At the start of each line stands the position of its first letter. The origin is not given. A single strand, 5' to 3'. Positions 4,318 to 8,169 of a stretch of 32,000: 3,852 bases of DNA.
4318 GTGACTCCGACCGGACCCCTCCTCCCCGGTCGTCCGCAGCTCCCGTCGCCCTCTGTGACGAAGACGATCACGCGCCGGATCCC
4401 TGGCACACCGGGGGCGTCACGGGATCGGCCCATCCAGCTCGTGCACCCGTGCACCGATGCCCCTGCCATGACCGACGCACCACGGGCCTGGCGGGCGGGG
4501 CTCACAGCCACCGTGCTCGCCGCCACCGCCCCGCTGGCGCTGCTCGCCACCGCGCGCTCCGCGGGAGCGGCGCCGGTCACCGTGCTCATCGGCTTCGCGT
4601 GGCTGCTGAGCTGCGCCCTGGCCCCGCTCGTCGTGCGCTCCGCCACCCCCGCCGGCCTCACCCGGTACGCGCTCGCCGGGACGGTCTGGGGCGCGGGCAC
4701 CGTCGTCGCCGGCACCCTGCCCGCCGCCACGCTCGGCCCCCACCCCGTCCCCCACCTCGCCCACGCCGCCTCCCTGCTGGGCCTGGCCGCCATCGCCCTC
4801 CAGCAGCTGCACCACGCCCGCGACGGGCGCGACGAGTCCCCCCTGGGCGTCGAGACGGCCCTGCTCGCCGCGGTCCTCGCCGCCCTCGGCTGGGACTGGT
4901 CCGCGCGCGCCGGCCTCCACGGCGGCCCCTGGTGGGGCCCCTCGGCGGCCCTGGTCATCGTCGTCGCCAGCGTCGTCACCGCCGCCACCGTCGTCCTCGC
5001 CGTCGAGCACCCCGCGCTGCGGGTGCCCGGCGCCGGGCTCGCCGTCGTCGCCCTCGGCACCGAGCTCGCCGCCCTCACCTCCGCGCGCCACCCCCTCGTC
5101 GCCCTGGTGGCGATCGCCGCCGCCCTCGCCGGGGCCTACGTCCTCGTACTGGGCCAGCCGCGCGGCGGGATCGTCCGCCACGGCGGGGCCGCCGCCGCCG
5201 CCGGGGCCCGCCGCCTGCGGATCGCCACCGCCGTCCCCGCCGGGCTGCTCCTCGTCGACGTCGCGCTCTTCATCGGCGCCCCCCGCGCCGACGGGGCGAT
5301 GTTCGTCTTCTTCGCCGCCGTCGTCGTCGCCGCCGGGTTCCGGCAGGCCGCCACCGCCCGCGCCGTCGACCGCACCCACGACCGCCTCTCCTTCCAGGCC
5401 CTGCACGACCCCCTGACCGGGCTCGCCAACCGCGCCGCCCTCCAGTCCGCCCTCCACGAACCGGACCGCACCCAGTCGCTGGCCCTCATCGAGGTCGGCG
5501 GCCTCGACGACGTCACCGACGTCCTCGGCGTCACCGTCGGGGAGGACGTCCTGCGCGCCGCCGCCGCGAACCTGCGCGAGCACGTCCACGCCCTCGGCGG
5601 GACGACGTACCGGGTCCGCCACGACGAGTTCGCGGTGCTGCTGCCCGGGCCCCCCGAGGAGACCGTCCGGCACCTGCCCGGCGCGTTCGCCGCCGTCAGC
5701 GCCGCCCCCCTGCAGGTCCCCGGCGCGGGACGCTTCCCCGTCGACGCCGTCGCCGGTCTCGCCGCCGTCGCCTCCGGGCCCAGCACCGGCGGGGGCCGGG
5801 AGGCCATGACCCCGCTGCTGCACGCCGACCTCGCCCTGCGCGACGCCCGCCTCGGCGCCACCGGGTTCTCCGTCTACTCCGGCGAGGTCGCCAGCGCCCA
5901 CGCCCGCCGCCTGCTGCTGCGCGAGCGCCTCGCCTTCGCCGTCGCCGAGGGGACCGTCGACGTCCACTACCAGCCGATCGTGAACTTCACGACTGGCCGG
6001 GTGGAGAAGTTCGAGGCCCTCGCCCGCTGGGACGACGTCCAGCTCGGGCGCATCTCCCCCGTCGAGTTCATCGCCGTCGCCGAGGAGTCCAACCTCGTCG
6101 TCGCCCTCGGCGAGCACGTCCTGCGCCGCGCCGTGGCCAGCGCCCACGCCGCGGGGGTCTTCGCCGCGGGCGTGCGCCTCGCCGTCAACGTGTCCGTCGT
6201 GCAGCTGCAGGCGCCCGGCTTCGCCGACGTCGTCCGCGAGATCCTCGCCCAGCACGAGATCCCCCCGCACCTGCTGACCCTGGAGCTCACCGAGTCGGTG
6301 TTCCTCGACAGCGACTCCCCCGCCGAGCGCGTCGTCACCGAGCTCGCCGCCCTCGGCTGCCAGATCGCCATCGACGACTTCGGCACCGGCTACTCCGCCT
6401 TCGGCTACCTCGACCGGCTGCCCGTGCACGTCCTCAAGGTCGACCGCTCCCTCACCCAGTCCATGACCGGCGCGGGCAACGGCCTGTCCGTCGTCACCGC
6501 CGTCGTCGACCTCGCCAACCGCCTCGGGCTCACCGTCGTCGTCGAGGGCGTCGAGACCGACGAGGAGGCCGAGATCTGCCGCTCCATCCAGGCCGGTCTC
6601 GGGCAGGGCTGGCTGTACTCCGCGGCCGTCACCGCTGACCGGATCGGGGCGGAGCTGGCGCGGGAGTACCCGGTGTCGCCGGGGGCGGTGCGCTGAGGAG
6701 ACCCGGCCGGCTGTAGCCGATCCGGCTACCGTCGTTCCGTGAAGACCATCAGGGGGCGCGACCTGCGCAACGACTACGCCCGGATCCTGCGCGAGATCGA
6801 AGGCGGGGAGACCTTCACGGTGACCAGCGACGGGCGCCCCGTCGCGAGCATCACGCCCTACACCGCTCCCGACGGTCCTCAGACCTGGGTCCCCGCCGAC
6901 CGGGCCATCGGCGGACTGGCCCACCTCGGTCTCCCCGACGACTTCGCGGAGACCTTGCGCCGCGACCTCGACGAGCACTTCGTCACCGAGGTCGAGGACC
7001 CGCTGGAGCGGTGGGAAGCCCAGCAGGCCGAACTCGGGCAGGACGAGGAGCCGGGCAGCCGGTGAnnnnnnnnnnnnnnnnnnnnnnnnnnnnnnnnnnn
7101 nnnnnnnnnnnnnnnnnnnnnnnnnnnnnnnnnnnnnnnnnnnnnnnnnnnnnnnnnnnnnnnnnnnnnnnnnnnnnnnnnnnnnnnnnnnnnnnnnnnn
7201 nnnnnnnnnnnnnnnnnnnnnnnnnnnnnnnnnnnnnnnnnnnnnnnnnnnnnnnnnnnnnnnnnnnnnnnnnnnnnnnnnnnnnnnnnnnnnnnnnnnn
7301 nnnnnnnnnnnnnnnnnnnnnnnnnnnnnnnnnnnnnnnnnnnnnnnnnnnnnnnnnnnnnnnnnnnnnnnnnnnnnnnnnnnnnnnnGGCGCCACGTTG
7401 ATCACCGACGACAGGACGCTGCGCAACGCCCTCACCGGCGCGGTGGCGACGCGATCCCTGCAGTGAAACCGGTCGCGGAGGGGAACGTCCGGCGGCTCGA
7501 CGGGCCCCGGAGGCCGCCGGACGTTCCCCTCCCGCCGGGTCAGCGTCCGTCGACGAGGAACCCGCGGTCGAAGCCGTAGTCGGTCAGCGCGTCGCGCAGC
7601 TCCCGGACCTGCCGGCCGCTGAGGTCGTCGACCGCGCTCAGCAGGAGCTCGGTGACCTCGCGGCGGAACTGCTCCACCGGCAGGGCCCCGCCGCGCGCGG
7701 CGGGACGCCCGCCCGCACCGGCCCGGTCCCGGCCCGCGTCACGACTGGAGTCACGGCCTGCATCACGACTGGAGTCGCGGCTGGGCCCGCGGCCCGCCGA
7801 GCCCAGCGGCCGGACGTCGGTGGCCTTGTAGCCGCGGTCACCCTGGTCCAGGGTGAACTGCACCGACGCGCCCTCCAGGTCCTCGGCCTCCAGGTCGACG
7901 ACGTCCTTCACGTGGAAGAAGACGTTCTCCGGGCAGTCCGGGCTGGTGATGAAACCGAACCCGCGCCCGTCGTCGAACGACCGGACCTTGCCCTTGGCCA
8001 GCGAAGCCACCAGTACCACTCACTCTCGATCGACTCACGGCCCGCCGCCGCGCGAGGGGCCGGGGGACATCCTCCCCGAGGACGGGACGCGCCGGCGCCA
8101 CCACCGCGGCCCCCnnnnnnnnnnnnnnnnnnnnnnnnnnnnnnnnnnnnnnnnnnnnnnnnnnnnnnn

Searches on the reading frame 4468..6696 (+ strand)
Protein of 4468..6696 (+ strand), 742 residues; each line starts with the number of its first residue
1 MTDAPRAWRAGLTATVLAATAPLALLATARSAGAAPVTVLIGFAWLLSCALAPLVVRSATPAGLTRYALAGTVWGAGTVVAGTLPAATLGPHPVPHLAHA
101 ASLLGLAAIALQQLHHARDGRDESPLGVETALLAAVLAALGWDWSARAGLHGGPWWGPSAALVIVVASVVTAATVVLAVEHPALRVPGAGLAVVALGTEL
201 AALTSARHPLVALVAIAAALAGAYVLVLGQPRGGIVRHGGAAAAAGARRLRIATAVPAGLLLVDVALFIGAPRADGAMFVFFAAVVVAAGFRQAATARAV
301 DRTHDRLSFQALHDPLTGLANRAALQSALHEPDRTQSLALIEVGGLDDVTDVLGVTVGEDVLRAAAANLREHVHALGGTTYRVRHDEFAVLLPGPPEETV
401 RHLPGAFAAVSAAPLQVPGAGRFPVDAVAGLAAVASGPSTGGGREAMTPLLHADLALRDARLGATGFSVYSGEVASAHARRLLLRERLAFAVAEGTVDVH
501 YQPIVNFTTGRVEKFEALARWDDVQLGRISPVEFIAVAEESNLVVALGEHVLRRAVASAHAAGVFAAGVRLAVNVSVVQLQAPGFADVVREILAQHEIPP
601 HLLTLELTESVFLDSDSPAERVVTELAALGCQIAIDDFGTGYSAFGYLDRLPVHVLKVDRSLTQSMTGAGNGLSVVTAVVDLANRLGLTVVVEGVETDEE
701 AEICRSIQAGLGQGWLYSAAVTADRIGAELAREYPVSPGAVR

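Call 8: search_protein_families(library=pfam, proteins=[window:4468-6696:+], max_evalue=0.01)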
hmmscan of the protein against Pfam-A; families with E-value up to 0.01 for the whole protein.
window:4468-6696:+ (742 aa): 2 families
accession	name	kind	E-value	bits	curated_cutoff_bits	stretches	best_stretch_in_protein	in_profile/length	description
PF00563.25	EAL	-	1.1e-63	215.2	31.3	1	487-719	3-235/236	EAL domain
PF00990.26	GGDEF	-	1.9e-12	47.7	23.8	1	311-433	1-131/161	Diguanylate cyclase, GGDEF domain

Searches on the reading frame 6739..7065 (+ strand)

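Call 8: search_protein_families(library=pfam, proteins=[window:6739-7065:+], max_evalue=0.01)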
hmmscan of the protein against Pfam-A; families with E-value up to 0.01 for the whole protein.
window:6739-7065:+ (108 aa): 1 family
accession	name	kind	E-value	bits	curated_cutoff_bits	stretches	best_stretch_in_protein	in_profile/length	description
PF02604.26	PhdYeFM_antitox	-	9.3e-06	25.8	29.8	1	1-41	1-42/74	Antitoxin Phd_YefM, type II toxin-antitoxin system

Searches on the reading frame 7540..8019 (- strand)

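Call 8: search_protein_families(library=pfam, proteins=[window:7540-8019:-], max_evalue=0.01)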
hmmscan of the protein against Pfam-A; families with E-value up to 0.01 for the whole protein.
window:7540-8019:- (159 aa): 1 family
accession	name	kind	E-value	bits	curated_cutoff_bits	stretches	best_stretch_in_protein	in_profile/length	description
PF00313.28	CSD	-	2e-13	50.4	27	1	9-71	2-65/66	'Cold-shock' DNA-binding domain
